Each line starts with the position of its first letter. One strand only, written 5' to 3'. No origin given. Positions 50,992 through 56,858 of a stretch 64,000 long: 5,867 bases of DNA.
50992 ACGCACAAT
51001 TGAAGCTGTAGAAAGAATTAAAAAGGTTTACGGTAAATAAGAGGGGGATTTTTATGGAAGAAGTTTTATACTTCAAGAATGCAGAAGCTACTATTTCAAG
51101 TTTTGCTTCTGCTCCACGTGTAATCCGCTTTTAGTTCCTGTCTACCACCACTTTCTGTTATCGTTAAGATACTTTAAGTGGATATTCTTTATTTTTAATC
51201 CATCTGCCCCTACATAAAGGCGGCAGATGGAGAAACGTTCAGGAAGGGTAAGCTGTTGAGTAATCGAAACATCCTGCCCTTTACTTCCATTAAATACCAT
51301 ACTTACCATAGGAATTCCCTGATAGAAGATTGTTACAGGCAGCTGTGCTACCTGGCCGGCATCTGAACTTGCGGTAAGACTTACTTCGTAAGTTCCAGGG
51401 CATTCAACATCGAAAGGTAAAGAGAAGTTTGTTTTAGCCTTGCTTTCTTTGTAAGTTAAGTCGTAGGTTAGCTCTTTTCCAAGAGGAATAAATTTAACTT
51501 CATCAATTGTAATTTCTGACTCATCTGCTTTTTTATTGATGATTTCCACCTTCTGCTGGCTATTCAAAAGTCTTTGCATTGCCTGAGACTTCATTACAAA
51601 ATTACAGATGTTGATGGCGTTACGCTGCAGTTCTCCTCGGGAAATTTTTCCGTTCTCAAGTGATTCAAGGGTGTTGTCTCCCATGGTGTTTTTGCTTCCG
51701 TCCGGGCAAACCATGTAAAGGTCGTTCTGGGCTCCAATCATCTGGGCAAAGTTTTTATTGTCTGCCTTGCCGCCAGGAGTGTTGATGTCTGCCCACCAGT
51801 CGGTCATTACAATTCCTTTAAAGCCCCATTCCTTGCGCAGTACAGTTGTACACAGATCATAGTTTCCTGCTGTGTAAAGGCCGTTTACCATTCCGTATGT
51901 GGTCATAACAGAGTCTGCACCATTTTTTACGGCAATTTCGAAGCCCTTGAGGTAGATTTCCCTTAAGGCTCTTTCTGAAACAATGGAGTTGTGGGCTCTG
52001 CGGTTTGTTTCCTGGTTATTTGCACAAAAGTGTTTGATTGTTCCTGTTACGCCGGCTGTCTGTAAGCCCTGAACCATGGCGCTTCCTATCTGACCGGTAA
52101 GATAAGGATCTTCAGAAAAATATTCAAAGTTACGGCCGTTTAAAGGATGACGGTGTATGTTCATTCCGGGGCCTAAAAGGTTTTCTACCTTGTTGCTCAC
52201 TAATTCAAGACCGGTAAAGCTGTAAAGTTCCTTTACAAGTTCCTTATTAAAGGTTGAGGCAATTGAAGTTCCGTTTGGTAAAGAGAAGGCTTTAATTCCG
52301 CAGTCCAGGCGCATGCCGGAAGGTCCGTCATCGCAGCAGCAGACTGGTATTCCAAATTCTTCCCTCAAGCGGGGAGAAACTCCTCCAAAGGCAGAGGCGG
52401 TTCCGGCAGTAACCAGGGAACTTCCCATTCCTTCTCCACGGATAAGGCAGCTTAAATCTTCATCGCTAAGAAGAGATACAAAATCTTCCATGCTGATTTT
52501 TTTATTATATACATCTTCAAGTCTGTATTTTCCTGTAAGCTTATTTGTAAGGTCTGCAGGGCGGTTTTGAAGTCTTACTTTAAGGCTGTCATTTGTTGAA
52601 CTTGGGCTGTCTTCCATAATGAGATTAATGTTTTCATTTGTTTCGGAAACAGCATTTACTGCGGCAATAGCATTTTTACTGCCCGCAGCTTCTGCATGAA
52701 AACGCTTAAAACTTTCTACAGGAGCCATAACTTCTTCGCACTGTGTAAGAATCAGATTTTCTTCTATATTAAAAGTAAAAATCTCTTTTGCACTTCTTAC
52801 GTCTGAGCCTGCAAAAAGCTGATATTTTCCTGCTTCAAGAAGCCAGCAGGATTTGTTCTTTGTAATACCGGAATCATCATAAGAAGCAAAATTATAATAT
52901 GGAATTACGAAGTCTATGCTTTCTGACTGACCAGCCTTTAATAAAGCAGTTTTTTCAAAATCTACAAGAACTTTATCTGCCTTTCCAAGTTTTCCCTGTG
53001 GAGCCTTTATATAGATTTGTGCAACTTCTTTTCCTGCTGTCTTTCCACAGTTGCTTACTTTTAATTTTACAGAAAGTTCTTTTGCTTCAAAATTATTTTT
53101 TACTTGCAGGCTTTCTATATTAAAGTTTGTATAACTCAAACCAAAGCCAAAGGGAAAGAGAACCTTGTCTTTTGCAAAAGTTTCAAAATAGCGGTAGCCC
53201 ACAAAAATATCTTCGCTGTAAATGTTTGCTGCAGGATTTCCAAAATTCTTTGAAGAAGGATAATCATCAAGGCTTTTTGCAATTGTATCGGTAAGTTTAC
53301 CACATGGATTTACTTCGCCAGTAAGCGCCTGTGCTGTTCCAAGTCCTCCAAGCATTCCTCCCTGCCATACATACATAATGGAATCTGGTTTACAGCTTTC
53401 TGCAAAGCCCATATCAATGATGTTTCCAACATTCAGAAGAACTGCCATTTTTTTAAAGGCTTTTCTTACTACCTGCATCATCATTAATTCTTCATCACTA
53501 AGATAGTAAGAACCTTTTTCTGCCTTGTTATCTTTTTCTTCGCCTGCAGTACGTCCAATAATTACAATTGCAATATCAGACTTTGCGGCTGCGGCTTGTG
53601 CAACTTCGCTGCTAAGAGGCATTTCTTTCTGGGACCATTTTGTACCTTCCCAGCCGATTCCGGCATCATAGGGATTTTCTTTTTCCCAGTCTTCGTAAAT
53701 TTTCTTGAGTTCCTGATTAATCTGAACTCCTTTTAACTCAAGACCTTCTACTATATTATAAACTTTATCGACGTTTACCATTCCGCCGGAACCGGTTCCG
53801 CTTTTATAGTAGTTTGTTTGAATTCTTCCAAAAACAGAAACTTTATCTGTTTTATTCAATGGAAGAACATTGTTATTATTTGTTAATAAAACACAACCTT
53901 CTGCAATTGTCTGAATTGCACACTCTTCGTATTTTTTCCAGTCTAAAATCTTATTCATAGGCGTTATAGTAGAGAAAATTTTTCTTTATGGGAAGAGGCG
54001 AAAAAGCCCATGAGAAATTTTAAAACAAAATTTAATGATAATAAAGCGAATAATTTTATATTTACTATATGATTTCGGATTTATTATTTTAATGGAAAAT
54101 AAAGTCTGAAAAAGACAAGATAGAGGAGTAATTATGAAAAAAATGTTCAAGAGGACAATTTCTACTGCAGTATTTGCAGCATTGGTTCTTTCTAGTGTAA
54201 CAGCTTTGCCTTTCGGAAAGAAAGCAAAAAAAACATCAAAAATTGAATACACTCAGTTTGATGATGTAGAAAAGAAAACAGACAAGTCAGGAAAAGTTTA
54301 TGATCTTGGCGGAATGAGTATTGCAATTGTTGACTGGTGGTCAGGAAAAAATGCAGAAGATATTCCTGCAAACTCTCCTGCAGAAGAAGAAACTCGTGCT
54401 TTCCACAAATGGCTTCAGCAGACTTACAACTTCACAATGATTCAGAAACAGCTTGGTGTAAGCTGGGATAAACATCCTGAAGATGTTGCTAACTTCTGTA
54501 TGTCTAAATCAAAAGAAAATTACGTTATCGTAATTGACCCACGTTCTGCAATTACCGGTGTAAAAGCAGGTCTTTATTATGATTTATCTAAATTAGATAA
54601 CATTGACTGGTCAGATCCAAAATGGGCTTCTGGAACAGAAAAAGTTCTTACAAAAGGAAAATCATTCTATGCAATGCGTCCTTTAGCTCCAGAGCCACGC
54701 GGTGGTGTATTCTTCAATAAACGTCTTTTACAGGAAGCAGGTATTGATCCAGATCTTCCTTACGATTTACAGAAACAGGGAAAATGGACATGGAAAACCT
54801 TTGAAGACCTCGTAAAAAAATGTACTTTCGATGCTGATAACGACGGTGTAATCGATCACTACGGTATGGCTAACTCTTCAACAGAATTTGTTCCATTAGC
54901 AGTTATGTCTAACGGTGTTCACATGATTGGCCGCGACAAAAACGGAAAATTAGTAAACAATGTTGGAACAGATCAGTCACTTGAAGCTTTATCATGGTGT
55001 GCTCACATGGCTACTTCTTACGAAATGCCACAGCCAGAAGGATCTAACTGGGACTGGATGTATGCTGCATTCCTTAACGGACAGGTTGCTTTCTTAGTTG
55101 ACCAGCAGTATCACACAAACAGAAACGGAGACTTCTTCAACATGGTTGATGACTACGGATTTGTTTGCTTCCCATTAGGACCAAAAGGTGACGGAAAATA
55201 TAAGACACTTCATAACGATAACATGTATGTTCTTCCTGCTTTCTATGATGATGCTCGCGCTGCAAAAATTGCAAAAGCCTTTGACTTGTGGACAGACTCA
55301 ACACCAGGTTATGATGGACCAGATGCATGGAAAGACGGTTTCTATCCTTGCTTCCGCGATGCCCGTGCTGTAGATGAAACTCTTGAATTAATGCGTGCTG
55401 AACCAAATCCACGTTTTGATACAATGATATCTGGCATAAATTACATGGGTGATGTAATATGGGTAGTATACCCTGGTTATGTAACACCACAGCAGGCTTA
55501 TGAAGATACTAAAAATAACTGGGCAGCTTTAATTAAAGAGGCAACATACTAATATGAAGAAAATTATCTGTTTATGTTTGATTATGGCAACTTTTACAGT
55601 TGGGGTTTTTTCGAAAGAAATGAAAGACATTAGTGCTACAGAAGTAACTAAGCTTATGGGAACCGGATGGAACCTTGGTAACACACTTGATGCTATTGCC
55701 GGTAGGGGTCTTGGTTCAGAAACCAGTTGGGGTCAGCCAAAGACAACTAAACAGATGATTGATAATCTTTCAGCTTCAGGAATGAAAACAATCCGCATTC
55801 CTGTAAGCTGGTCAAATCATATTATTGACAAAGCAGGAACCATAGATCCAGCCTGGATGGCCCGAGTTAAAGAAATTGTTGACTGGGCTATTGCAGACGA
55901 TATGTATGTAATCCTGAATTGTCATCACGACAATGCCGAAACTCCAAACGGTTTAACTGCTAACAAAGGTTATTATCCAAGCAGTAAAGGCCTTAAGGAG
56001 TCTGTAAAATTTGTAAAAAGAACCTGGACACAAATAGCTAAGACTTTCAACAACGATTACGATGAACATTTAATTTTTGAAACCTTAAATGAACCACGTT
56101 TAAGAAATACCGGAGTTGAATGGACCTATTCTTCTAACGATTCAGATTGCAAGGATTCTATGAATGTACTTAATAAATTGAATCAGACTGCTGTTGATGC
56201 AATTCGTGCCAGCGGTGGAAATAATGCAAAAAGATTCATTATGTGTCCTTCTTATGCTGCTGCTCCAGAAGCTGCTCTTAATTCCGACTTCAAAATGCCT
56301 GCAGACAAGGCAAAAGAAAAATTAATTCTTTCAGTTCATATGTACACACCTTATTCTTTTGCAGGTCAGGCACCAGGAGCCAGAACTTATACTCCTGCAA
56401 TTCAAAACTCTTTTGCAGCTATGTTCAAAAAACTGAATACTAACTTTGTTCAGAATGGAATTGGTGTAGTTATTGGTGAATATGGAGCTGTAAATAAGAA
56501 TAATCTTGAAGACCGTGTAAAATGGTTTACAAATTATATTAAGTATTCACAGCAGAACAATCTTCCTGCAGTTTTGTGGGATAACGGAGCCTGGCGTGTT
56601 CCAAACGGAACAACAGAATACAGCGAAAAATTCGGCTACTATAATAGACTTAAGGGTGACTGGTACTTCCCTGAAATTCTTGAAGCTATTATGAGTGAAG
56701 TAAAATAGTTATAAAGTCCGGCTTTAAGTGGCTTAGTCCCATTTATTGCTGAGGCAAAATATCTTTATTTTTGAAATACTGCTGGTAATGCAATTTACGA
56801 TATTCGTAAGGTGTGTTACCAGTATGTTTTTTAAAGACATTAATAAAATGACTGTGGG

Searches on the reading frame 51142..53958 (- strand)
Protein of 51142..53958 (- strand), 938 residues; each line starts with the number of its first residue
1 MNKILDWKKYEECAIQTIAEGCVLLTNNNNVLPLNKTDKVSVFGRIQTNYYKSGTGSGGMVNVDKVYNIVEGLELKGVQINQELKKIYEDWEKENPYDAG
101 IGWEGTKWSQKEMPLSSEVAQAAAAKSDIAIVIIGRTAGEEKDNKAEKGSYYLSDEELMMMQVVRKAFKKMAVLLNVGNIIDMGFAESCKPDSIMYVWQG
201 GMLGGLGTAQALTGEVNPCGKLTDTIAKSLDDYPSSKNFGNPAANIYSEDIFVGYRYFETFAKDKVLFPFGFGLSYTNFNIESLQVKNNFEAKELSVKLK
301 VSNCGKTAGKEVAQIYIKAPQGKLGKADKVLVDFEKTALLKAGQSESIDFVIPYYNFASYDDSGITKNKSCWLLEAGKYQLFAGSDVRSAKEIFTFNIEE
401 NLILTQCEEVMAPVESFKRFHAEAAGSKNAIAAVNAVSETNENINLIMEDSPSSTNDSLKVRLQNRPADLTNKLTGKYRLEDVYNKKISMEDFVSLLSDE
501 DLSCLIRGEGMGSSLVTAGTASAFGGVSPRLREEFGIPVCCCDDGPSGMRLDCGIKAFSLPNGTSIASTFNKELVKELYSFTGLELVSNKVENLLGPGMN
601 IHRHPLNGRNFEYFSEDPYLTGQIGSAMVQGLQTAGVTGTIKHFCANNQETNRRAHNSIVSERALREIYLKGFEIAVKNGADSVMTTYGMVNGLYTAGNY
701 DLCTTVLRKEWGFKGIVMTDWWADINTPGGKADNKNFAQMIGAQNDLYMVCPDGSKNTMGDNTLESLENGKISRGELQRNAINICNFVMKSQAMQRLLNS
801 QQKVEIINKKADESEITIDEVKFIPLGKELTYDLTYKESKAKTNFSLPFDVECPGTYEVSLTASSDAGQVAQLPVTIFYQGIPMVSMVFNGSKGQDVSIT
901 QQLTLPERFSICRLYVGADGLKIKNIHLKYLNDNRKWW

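Call 90: search_protein_families(library=pfam, proteins=[window:51142-53958:-], max_evalue=0.00001)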
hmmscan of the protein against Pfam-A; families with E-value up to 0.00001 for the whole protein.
window:51142-53958:- (938 aa): 3 families
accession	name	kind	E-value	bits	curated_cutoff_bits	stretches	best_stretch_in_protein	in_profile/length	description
PF00933.27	Glyco_hydro_3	-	1e-36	127.4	27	1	518-782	43-311/316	Glycosyl hydrolase family 3 N terminal domain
PF01915.27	Glyco_hydro_3_C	-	1.8e-36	126.4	31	1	23-276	2-200/200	Glycosyl hydrolase family 3 C-terminal domain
PF14310.12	Fn3-like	-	1.4e-13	51.2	25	1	311-386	1-70/71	Fibronectin type III-like domain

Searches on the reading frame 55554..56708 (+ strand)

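Call 91: search_protein_families(library=pfam, proteins=[window:55554-56708:+], max_evalue=0.00001)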
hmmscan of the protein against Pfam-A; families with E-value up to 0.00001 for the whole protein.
window:55554-56708:+ (384 aa): 1 family
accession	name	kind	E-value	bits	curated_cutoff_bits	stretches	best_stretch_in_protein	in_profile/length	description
PF00150.24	Cellulase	-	1.2e-67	228.7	23.5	1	54-345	12-269/272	Cellulase (glycosyl hydrolase family 5)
